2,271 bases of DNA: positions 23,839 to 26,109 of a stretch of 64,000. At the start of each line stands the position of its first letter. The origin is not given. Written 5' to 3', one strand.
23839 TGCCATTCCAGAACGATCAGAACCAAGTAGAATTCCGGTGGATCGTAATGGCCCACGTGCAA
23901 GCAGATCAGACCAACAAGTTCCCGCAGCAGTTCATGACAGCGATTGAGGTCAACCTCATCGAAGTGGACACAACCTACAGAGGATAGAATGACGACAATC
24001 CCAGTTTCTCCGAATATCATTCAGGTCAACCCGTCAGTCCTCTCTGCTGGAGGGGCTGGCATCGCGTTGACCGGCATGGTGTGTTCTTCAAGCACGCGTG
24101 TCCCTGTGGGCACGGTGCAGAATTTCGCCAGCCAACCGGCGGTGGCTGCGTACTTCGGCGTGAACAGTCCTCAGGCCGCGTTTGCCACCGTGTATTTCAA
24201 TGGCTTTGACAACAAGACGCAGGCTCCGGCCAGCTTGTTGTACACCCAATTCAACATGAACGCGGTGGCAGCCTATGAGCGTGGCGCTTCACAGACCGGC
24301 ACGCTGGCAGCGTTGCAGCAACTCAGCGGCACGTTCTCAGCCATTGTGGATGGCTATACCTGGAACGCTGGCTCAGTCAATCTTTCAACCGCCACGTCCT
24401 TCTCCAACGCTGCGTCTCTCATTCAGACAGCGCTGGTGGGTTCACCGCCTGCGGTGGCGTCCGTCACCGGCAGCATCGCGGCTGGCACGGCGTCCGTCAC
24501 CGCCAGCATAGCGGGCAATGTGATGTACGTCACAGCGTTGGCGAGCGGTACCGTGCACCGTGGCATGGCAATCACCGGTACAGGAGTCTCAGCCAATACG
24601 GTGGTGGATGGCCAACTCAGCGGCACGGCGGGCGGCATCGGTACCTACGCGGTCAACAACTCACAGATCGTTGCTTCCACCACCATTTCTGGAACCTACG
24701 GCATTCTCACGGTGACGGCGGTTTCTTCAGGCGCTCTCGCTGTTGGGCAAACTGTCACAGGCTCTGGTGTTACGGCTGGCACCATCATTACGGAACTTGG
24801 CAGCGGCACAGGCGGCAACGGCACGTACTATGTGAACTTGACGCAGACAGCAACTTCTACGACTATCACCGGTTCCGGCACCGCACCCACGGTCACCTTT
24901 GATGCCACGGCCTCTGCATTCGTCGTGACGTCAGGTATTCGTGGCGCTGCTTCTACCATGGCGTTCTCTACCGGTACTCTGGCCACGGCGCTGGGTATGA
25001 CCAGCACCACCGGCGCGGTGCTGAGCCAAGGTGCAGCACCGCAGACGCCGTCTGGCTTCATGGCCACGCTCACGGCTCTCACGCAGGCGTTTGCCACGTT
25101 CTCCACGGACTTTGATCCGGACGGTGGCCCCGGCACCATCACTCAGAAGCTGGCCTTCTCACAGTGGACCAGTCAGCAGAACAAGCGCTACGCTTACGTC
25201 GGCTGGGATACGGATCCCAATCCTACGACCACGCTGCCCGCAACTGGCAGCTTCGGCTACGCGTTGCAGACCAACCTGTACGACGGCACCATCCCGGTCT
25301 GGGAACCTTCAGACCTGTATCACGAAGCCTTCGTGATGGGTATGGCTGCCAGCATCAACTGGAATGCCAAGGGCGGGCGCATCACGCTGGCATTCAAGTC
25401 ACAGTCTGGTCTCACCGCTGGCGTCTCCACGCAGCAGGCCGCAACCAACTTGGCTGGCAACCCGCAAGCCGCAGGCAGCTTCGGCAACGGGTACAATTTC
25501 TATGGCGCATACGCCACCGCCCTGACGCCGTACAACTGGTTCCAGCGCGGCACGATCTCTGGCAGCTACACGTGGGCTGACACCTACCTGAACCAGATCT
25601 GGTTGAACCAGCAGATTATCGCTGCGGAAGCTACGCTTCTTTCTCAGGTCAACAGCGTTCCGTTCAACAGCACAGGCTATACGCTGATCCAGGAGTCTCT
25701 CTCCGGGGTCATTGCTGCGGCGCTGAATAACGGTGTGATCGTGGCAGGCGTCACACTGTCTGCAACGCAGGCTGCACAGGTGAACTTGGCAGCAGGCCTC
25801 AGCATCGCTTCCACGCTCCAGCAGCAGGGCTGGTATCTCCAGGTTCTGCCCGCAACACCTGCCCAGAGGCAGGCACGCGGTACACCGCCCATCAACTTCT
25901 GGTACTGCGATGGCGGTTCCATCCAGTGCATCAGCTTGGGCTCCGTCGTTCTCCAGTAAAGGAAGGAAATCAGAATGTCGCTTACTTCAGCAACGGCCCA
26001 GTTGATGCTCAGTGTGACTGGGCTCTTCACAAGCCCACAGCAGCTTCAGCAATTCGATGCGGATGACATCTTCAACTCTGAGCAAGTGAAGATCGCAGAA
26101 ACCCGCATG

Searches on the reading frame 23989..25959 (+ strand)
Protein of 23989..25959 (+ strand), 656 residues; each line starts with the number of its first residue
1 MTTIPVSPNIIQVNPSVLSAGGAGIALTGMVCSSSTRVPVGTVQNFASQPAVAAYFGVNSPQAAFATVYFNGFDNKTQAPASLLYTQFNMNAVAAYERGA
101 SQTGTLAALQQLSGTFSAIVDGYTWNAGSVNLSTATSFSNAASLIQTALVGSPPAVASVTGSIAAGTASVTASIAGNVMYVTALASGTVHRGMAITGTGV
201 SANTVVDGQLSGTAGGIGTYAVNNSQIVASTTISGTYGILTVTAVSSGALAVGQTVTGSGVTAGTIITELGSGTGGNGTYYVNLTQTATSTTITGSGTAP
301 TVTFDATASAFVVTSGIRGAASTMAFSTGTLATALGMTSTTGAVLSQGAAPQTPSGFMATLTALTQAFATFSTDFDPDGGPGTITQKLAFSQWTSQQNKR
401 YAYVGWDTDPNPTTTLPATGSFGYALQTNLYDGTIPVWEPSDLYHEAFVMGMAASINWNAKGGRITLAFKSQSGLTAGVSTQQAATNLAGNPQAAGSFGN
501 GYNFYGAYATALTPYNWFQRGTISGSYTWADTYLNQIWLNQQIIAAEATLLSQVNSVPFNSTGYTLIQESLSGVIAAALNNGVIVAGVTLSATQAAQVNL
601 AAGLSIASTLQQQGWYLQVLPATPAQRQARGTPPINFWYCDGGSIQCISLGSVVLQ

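Call 9: search_dna_similar(query=window:23989-25959:+, collection=phages, mode=protein, max_rows=25)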
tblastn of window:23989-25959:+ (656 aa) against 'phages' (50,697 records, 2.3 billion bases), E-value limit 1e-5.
Records with a match: 210; places in all: 210; records where one place covers at least 80% of the query: 5.
Best place of each record, by identity: <60% 210.
By first word of the organism name: Acinetobacter 80; Xanthomonas 36; Escherichia 31; Burkholderia 15; Ralstonia 11; Aeromonas 9; Pseudomonas 7; Klebsiella 6; Edwardsiella 4; Bacteriophage 3; and 7 more.
By host as written in the record: Acinetobacter baumannii 39; - 21; Escherichia coli 17; Xanthomonas oryzae pv. oryzae 14; Xanthomonas arboricola pv. pruni strain Xcp1 6; Acinetobacter sp. 5; Ralstonia pseudosolanacearum I-31 (MT043) 5; Escherichia coli O157:H7 5; and 68 more.
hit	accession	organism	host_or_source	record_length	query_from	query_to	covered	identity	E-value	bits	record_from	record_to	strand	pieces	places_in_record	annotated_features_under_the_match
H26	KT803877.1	Burkholderia phage PE067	Burkholderia thailandensis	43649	3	656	73%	49.7%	1e-75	393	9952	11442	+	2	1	cobalamin biosynthesis protein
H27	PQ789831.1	Burkholderia phage vB_E436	Burkholderia sp.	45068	3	656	73%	49.7%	1e-75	393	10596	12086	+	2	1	hypothetical protein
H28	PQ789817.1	Burkholderia phage vB_E177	Burkholderia sp.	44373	3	656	73%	49.5%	5e-77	397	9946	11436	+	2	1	hypothetical protein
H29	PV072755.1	Burkholderia phage vB_E169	Burkholderia sp.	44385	3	656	73%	49.5%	5e-77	397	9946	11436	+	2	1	hypothetical protein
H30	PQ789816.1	Burkholderia phage vB_E159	Burkholderia sp.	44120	3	656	73%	46.3%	9e-74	375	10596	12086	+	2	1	hypothetical protein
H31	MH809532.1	Burkholderia phage phiE131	Burkholderia thailandensis E131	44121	3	656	73%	46.3%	9e-74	375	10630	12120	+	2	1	hypothetical protein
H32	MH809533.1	Burkholderia phage phiE058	Burkholderia thailandensis E058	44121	3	656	73%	46.3%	9e-74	375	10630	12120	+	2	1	hypothetical protein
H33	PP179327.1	Pseudomonas phage Orisa03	Pseudomonas syringae 7C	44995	3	655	77%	43.2%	2e-59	327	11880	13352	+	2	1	hypothetical protein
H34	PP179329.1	Pseudomonas phage Orisa01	Pseudomonas syringae 7C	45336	3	655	77%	43.2%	2e-59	327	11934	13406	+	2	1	hypothetical protein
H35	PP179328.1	Pseudomonas phage Orisa02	Pseudomonas syringae 7C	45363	3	655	77%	43.2%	2e-59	327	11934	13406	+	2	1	hypothetical protein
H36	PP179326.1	Pseudomonas phage Orimi01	Pseudomonas syringae 7C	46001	3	655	77%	43.2%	2e-59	327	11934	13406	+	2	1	hypothetical protein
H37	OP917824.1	Pseudomonas phage Amjad_SA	Pseudomonas alcaligenes BBS_2079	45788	3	655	76%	42.5%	9e-54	309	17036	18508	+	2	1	hypothetical protein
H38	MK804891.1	Aeromonas phage 2_D05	Aeromonas rivipollensis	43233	4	634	81%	38.4%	1e-48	284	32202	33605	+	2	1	hypothetical protein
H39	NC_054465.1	Aeromonas phage 2_D05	Aeromonas rivipollensis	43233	4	634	81%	38.4%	1e-48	284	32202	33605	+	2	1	tail sheath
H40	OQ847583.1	Pantoea phage PA-1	Pantoea ananatis PA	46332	4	656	84%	36.6%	3e-52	322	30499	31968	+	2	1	tail sheath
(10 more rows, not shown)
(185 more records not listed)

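Call 10: get_annotated_region(hit=H31, flank=9000)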
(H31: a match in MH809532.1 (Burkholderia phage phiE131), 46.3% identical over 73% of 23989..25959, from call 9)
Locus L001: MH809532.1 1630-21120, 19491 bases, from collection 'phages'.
description: Burkholderia phage phiE131, complete genome.
organism: Burkholderia phage phiE131 (NCBI taxid 2321388)
taxonomy: Viruses; Duplodnaviria; Heunggongvirae; Uroviricota; Caudoviricetes
host: Burkholderia thailandensis E131; source: -; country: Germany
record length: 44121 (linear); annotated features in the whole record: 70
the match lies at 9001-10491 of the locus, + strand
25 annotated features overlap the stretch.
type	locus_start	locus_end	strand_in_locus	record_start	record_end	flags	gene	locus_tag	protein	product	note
CDS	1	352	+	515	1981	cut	-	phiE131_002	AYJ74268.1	hypothetical protein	GP002; Phage terminase, large subunit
CDS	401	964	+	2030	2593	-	-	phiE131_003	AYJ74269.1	hypothetical protein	GP003; Unknown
CDS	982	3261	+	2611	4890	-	-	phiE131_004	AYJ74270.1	hypothetical protein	GP004; Unknown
CDS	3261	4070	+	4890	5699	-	-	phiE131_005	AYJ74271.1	hypothetical protein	GP005; Phage head morphogenesis protein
CDS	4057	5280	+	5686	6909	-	-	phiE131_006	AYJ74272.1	hypothetical protein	GP006; Unknown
CDS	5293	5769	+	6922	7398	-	-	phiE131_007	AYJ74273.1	hypothetical protein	GP007; Unknown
CDS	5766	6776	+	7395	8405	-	-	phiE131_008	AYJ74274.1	hypothetical protein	GP008; Unknown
CDS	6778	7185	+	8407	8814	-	-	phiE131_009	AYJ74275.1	hypothetical protein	GP009; Unknown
CDS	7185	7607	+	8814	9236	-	-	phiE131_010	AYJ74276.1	hypothetical protein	GP010; Unknown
CDS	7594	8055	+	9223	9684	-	-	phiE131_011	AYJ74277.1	hypothetical protein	GP011; RNA polymerase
CDS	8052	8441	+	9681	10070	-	-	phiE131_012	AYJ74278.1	hypothetical protein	GP012; Unknown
CDS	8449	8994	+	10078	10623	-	-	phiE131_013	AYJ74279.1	hypothetical protein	GP013; Unknown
CDS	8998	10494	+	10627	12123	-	-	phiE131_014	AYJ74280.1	hypothetical protein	GP014; Unknown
CDS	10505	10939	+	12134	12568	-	-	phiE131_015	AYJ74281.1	hypothetical protein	GP015; Unknown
CDS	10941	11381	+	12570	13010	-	-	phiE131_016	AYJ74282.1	hypothetical protein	GP016; Unknown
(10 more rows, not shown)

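Call 11: get_annotated_region(hit=H33, flank=9000)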
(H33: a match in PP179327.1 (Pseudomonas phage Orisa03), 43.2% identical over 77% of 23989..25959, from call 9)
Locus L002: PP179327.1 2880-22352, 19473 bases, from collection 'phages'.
description: Pseudomonas phage Orisa03, complete genome.
organism: Pseudomonas phage Orisa03 (NCBI taxid 3138542)
taxonomy: Viruses
host: Pseudomonas syringae 7C; source: apricot soil; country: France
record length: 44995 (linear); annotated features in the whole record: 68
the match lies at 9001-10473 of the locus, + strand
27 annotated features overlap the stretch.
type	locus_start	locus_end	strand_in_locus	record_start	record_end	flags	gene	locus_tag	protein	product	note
CDS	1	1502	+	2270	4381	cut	-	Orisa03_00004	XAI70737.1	hypothetical protein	-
CDS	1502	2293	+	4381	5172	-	-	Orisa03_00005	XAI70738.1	putative head protein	[Aeromonas phage vB_AsaM-56]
CDS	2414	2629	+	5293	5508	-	-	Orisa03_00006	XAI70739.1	hypothetical protein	-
CDS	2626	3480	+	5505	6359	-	-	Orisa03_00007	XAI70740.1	hypothetical protein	-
CDS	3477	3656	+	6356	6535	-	-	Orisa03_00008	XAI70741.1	hypothetical protein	-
CDS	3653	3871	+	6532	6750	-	-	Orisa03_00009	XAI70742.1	hypothetical protein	-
CDS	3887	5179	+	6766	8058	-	-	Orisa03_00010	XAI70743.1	hypothetical protein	-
CDS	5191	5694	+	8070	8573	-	-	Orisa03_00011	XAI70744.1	hypothetical protein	AB1gp16 [Acinetobacter phage AB1]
CDS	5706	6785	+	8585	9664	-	-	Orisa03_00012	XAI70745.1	major capsid protein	[Burkholderia phage BcepNY3]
CDS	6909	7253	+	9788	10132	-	-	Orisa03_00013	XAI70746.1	hypothetical protein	AB1gp13 [Acinetobacter phage AB1]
CDS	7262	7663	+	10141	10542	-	-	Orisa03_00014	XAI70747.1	hypothetical protein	BcepNY3gp07 [Burkholderia phage BcepNY3]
CDS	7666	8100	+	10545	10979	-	-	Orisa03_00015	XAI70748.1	putative RNA polymerase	[Acinetobacter phage WCHABP12]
CDS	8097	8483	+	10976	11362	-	-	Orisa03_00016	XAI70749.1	hypothetical protein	AB1gp06 [Acinetobacter phage AB1]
CDS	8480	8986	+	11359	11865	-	-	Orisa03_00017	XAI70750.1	hypothetical protein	-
CDS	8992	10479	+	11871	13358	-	-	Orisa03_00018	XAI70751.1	hypothetical protein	BcepNY3gp03 [Burkholderia phage BcepNY3]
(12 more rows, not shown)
